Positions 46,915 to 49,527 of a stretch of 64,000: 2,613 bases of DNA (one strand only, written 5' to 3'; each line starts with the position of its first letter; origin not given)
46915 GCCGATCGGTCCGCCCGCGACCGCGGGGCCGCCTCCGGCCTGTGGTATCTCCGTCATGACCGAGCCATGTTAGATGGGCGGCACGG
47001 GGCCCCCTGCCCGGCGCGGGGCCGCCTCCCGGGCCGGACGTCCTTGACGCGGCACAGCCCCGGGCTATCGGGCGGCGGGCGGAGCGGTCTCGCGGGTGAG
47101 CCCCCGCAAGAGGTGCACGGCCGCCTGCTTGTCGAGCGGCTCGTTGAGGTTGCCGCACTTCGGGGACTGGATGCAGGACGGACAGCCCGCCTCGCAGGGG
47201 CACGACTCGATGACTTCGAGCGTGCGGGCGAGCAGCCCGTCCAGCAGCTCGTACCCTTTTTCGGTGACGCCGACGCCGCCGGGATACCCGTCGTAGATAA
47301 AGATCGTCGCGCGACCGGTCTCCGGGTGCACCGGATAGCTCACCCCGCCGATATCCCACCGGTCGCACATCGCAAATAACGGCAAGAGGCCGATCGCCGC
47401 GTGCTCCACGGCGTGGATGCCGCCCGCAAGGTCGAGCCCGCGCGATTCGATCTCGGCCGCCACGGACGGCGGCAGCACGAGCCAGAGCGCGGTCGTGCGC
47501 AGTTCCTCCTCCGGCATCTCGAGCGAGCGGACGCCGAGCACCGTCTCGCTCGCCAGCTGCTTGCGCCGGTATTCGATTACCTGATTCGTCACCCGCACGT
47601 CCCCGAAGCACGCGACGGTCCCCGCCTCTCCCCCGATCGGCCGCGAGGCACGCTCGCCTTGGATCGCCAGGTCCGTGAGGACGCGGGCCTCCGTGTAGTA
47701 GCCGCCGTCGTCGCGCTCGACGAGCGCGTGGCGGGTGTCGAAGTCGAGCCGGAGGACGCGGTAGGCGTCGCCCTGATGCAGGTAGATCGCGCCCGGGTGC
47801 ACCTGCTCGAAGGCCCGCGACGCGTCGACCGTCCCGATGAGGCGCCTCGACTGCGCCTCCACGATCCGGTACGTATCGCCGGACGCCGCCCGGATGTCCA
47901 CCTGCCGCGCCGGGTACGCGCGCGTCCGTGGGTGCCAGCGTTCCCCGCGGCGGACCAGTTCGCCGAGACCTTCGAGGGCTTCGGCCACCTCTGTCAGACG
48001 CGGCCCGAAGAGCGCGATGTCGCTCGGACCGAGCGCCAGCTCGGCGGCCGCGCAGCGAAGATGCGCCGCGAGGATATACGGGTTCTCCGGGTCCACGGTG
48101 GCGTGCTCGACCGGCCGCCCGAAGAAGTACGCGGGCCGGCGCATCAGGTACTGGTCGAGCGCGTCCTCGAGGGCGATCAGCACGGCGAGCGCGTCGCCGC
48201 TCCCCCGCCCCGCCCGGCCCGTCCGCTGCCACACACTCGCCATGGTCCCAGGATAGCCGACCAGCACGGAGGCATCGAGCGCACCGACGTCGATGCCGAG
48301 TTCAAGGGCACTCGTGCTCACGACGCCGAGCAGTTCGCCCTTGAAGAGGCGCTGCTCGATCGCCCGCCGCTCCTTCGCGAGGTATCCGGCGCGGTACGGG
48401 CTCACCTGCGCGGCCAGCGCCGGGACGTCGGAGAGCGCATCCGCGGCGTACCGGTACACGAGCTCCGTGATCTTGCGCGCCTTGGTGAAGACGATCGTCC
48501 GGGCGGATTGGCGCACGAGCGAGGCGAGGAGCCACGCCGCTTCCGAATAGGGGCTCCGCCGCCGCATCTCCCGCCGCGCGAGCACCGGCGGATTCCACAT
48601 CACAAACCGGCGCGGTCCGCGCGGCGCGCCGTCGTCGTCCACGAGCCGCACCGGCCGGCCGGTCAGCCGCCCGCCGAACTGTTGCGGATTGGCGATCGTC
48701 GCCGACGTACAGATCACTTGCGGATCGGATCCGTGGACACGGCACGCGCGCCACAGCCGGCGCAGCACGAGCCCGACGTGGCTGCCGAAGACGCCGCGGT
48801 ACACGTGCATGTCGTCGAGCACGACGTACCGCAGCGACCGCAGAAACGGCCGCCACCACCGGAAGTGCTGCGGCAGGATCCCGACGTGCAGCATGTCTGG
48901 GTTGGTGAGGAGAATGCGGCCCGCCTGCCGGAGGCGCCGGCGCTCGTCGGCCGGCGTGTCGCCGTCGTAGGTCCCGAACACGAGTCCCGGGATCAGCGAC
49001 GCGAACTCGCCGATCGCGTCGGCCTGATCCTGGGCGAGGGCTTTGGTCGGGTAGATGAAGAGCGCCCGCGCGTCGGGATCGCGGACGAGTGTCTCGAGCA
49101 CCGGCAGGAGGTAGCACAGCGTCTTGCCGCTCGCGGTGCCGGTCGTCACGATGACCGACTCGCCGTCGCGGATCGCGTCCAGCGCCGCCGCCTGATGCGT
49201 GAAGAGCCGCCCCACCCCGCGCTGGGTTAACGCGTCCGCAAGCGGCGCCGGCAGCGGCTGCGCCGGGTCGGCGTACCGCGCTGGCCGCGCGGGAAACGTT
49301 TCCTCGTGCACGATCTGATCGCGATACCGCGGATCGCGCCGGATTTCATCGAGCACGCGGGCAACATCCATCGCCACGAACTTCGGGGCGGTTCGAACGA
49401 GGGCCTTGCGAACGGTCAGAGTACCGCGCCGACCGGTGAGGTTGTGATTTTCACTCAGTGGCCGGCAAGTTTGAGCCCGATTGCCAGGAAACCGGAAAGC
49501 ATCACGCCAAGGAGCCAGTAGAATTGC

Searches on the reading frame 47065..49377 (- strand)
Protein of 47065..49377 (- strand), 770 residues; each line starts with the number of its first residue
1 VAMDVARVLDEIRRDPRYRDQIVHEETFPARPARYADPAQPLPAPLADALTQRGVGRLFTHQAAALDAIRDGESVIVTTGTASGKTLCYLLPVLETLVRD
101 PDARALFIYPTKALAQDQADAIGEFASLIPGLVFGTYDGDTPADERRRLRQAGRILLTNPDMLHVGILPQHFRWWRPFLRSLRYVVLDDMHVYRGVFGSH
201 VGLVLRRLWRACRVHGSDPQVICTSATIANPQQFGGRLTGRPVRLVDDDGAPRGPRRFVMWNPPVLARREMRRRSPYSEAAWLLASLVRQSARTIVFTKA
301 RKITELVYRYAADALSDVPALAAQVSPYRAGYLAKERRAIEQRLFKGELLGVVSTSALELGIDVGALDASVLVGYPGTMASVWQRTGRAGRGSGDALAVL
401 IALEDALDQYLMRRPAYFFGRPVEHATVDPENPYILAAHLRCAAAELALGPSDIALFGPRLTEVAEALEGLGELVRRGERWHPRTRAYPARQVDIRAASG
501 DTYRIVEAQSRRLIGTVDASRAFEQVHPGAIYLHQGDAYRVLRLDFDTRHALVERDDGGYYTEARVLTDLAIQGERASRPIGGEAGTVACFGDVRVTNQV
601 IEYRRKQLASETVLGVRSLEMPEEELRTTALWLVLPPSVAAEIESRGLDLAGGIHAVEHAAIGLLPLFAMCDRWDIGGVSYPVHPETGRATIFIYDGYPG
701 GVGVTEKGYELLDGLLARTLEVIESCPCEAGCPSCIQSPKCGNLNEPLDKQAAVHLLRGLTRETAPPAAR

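Call 10: search_protein_families(library=ncbifam, proteins=[window:47065-49377:-], max_evalue=0.01)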
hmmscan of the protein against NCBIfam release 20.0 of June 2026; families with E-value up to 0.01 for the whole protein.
window:47065-49377:- (770 aa): 27 families (the best 25 are shown)
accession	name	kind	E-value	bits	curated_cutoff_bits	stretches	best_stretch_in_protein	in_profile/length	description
TIGR03817.1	DECH_helic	hypoth_equivalog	2.9e-272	905.3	874.1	1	23-762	2-740/742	helicase/secretion neighborhood putative DEAH-box helicase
TIGR04121.1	DEXH_lig_assoc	equivalog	9.9e-39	132.7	850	1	57-395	13-349/804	ligase-associated DNA damage response DEXH box helicase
NF010338.0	PRK13767.1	equivalog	7.6e-30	103.8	849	1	60-393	36-386/877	ATP-dependent helicase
NF007284.0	PRK09751.1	equivalog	9.6e-21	72.8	1496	2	330-434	356-461/1538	ATP-dependent helicase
NF002654.0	PRK02362.1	equivalog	1.4e-17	63.3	887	1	41-317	7-269/739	ATP-dependent DNA helicase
NF041067.1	DpdJ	equivalog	1.8e-15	55.7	800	2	180-245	360-422/1482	protein DpdJ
NF010337.0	PRK13766.1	equivalog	5.5e-15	54.5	610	2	289-405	364-481/781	Hef nuclease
NF041063.1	DpdF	equivalog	2e-11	43.2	550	1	69-197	155-293/813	protein DpdF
NF001308.0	PRK00254.1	equivalog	4.7e-11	41.6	1216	1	48-305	14-252/720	ATP-dependent DNA helicase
TIGR01389.1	recQ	equivalog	7.7e-11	41.1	640.2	1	294-401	227-327/591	DNA helicase RecQ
TIGR00614.1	recQ_fam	subfamily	1.6e-10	40.4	219.8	1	290-400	224-328/470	RecQ family ATP-dependent DNA helicase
NF008744.0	PRK11776.1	equivalog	8.1e-10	37.8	524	1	41-188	10-154/460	ATP-dependent RNA helicase DbpA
NF008394.0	PRK11192.1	equivalog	1.2e-09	37.5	507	1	45-126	13-99/441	ATP-dependent RNA helicase SrmB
NF008279.0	PRK11057.1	equivalog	1.7e-09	36.7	1015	1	323-409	261-345/608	ATP-dependent DNA helicase RecQ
NF040935.1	helicase_Hel308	equivalog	1.9e-09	36.3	1200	1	46-242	15-195/704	ATP-dependent DNA helicase Hel308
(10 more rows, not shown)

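Call 93: find_related_loci(query=window:47065-49377:-, collection=metagenome_contigs, flank=7000)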
Query window:47065-49377:- (770 aa) in metagenome_contigs; peptide patterns used: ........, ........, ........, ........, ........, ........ (x = any residue, [..] = any of these).
599 stretches matched a pattern (row limit reached: there are more); 544 encode a relative of the query (tblastn E <= 1e-3); the best 80 are kept; 80 distinct loci.
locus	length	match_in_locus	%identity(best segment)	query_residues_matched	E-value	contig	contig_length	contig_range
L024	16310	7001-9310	97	1-770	0e+0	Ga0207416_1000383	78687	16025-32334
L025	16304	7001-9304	86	2-770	0e+0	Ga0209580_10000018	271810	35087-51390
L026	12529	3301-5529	76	2-751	0e+0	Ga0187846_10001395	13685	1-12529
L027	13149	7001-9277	71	1-766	0e+0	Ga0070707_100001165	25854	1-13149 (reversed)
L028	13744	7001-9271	70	3-766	0e+0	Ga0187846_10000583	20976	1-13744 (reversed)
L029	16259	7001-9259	72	1-760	0e+0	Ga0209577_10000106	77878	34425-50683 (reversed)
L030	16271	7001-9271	73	3-765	0e+0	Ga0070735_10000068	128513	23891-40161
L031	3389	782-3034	72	2-758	0e+0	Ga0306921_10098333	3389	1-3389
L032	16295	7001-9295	72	1-770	0e+0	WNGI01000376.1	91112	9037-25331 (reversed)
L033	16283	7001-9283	72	3-770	0e+0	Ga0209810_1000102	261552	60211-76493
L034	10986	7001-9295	72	1-770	0e+0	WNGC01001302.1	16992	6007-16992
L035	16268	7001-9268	71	1-763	0e+0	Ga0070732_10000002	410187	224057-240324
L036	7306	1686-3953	73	3-765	0e+0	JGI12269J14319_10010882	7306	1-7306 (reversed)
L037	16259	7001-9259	70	3-762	0e+0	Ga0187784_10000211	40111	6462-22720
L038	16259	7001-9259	72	1-760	0e+0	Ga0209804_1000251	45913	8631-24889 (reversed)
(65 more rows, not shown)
